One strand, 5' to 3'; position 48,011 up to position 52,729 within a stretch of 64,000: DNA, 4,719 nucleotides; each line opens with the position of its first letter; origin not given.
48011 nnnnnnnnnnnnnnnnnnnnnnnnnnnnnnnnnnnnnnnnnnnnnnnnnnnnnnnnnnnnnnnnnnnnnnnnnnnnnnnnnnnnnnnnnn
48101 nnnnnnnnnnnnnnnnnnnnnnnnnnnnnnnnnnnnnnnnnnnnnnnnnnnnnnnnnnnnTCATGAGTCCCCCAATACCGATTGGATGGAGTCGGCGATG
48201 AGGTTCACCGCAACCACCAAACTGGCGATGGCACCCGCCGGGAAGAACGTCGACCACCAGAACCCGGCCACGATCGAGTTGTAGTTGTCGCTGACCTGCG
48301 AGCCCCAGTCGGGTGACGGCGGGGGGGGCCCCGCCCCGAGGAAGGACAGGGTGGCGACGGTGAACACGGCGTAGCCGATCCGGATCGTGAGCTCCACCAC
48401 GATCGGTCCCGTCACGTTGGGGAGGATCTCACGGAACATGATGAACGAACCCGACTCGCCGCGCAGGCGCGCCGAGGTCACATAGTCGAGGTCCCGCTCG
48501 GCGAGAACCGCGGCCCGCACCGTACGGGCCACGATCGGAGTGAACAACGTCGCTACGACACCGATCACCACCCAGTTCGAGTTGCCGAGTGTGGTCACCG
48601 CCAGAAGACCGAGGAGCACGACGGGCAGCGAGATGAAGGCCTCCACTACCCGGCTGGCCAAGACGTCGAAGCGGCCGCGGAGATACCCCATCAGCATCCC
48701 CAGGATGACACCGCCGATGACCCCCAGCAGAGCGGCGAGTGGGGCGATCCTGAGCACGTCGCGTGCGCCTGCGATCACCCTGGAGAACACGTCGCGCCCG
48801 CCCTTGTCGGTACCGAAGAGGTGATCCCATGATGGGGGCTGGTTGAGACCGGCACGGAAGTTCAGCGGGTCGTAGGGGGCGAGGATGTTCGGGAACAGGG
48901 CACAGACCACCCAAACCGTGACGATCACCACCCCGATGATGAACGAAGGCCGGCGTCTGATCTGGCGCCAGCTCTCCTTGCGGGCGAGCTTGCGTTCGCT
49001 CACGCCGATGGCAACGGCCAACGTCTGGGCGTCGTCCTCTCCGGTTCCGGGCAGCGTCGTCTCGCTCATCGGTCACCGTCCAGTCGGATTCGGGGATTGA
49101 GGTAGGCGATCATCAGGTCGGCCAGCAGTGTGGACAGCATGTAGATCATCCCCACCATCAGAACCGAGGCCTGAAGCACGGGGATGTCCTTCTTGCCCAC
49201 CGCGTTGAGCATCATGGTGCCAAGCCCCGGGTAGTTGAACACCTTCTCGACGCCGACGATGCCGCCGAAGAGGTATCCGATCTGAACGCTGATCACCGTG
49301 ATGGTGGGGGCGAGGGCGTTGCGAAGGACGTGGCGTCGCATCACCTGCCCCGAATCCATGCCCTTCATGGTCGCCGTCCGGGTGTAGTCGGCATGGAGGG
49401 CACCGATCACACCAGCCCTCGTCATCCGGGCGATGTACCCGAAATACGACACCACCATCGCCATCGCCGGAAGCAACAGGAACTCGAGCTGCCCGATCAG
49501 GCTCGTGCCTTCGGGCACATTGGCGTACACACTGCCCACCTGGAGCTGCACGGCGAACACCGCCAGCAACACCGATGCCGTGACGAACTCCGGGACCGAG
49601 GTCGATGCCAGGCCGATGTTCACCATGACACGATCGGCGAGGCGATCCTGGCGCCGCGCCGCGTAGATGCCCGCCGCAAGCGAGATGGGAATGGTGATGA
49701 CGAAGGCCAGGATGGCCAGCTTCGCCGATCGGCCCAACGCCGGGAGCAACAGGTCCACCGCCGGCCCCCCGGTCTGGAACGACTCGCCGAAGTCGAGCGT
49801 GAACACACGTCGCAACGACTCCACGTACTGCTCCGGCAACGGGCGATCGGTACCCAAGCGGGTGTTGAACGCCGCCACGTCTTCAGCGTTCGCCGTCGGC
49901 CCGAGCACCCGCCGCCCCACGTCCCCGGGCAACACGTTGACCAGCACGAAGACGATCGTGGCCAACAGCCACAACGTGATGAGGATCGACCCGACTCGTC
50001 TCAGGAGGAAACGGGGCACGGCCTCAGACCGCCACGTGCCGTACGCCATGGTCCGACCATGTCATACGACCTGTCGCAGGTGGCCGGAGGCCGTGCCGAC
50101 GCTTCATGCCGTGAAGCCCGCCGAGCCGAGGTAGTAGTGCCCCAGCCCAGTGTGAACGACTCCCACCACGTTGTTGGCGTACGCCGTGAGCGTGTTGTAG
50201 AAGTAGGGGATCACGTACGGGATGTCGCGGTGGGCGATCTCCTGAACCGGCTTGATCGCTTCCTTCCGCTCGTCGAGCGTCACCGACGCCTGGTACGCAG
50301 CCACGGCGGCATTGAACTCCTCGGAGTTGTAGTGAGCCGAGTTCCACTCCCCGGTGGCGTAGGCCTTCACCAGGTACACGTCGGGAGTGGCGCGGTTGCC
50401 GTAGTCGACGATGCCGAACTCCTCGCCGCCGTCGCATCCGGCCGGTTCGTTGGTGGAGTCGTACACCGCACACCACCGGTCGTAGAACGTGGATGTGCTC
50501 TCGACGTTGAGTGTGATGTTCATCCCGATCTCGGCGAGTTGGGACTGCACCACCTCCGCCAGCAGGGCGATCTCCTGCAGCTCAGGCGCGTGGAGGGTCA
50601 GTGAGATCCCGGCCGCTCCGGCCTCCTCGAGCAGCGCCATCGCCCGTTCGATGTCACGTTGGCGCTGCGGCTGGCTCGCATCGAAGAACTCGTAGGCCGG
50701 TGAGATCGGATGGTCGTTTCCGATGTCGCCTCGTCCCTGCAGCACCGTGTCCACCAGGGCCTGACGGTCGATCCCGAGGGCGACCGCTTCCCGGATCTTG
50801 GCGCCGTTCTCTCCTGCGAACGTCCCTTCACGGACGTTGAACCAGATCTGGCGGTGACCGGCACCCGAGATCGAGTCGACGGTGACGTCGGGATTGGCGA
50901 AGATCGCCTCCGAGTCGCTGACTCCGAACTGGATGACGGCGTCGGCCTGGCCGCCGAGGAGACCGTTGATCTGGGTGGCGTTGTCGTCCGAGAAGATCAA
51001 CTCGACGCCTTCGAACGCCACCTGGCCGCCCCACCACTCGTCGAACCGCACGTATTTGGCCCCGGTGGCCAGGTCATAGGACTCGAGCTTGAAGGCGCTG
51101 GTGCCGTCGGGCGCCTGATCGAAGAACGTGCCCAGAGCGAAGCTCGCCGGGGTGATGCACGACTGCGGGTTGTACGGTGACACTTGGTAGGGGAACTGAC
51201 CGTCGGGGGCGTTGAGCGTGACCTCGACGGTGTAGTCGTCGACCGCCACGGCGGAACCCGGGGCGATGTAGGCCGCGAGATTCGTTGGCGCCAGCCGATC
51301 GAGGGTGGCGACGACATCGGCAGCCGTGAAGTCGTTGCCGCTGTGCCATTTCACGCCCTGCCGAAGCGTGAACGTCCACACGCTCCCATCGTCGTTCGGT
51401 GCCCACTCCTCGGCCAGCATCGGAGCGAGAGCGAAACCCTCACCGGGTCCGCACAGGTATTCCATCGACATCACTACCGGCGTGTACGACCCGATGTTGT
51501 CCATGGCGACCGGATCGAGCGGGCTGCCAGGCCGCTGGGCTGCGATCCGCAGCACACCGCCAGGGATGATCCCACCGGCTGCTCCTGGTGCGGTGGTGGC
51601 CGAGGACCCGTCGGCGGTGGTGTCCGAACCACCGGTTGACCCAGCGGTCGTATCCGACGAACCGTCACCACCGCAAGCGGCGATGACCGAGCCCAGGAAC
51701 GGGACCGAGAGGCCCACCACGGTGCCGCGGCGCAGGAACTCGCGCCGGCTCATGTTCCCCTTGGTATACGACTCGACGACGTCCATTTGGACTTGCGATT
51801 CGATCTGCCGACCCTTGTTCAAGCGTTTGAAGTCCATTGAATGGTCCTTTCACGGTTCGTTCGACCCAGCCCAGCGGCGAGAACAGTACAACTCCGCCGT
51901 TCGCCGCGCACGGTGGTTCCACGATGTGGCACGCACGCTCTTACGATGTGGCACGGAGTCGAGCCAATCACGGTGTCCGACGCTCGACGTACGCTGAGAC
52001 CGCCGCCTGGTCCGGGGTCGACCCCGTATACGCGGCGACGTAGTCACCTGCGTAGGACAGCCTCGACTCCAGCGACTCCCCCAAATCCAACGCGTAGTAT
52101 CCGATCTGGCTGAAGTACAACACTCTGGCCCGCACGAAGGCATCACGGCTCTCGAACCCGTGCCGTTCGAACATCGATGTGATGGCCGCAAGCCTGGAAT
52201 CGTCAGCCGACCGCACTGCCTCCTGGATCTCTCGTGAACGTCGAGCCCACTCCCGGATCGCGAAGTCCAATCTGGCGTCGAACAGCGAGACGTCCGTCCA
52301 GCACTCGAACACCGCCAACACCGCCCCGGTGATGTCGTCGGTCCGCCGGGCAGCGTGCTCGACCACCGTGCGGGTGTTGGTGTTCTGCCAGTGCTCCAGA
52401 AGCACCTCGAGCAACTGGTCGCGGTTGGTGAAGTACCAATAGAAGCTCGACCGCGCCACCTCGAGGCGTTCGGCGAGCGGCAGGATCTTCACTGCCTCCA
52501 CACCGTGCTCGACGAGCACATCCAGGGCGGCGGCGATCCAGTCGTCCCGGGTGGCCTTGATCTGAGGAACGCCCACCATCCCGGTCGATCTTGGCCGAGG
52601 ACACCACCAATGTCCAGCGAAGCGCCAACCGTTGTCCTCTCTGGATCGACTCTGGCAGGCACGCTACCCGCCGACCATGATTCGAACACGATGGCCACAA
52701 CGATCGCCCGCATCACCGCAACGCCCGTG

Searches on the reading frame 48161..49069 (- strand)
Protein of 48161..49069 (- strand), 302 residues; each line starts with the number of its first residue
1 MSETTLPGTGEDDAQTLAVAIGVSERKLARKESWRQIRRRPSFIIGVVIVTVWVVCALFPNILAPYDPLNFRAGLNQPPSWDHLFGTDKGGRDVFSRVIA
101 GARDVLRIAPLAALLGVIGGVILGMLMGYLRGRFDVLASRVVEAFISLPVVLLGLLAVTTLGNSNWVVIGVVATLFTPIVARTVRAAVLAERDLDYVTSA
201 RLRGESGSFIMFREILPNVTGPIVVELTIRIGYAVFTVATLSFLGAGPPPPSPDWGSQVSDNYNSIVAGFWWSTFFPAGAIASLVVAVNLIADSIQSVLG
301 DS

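Call 41: search_protein_families(library=pfam, proteins=[window:48161-49069:-], max_evalue=0.00001)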
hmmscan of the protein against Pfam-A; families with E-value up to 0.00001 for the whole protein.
window:48161-49069:- (302 aa): 2 families
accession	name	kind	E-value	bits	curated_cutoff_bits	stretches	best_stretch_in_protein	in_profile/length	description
PF00528.27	BPD_transp_1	-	7.9e-26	91.3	26.4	1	120-299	1-178/184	Binding-protein-dependent transport system inner membrane component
PF12911.12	OppC_N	-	4.3e-08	33.4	23.9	1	31-79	4-53/53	N-terminal TM domain of oligopeptide transport permease C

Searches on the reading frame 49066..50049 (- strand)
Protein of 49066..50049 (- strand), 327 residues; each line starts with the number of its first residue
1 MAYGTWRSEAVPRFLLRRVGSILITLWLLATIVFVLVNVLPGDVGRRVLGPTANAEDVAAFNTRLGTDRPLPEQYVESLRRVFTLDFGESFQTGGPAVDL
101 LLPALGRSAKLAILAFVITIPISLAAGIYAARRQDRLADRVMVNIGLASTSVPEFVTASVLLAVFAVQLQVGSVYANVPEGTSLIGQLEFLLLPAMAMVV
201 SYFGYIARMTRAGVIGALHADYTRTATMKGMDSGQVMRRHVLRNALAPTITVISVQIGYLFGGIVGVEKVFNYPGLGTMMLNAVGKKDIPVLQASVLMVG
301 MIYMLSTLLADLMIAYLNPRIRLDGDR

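Call 41: search_protein_families(library=pfam, proteins=[window:49066-50049:-], max_evalue=0.00001)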
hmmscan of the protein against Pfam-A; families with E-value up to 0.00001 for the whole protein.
window:49066-50049:- (327 aa): 2 families
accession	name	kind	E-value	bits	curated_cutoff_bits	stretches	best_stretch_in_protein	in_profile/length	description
PF00528.27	BPD_transp_1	-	3.7e-36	125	26.4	1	124-322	2-183/184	Binding-protein-dependent transport system inner membrane component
PF19300.4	BPD_transp_1_N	-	5.3e-11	43.1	23.8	1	13-84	3-74/114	Binding-prot-dependent transport system membrane comp, N-term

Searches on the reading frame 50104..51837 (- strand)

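Call 41: search_protein_families(library=pfam, proteins=[window:50104-51837:-], max_evalue=0.00001)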
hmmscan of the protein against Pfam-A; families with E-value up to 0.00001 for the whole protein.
window:50104-51837:- (577 aa): 1 family
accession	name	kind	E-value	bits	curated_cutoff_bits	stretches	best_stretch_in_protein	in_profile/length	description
PF00496.27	SBP_bac_5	-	5e-67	227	32.4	1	137-454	2-333/368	Bacterial extracellular solute-binding proteins, family 5 Middle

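Call 74: search_protein_families(library=ncbifam, proteins=[window:50107-51837:-], max_evalue=1e-10)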
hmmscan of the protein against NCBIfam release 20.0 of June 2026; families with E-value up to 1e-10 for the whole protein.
window:50107-51837:- (577 aa): 10 families
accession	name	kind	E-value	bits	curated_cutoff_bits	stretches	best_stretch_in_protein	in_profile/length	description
NF045468.1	Opp5A_nikA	equivalog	1.6e-40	139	600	1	117-570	36-481/488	nickel ABC transporter substrate-binding protein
TIGR02294.1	nickel_nikA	equivalog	5.8e-26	91.1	393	1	126-454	37-387/501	nickel ABC transporter substrate-binding protein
NF011942.0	PRK15413.1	equivalog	3.8e-23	82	594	1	130-559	64-495/512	glutathione ABC transporter substrate-binding protein GsiB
NF045467.1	Opp4A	equivalog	5.3e-21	74.5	650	0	52-184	1-125/556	oligopeptide ABC transporter substrate-binding protein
NF011689.0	PRK15109.1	equivalog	3.5e-20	72.2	560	1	135-566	77-529/547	ABC transporter substrate-binding protein SapA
NF047575.1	opine_bind_CntA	exception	3.4e-18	65.5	800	1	137-277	77-224/535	staphylopine-dependent metal ABC transporter substrate-binding lipoprotein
NF043070.1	DppA_dipep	equivalog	7e-17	61.2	1005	1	137-448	74-414/535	dipeptide ABC transporter periplasmic-binding protein DppA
TIGR04028.1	SBP_KPN_01854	hypoth_equivalog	4.2e-15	55.3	468.5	1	135-560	42-493/509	TIGR04028 family ABC transporter substrate-binding protein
NF011684.0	PRK15104.1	equivalog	2.2e-13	49.8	947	0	137-189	82-133/543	oligopeptide ABC transporter substrate-binding protein OppA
NF010149.0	PRK13626.1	equivalog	3.9e-11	42.3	476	0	140-287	167-308/552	HTH-type transcriptional regulator SgrR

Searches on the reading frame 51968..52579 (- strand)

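Call 41: search_protein_families(library=pfam, proteins=[window:51968-52579:-], max_evalue=0.00001)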
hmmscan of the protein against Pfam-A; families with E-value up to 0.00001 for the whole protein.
window:51968-52579:- (203 aa): 1 family
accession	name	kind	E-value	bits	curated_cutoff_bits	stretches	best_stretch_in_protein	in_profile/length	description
PF00440.29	TetR_N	-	8.9e-12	45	24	1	15-58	2-45/47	Bacterial regulatory proteins, tetR family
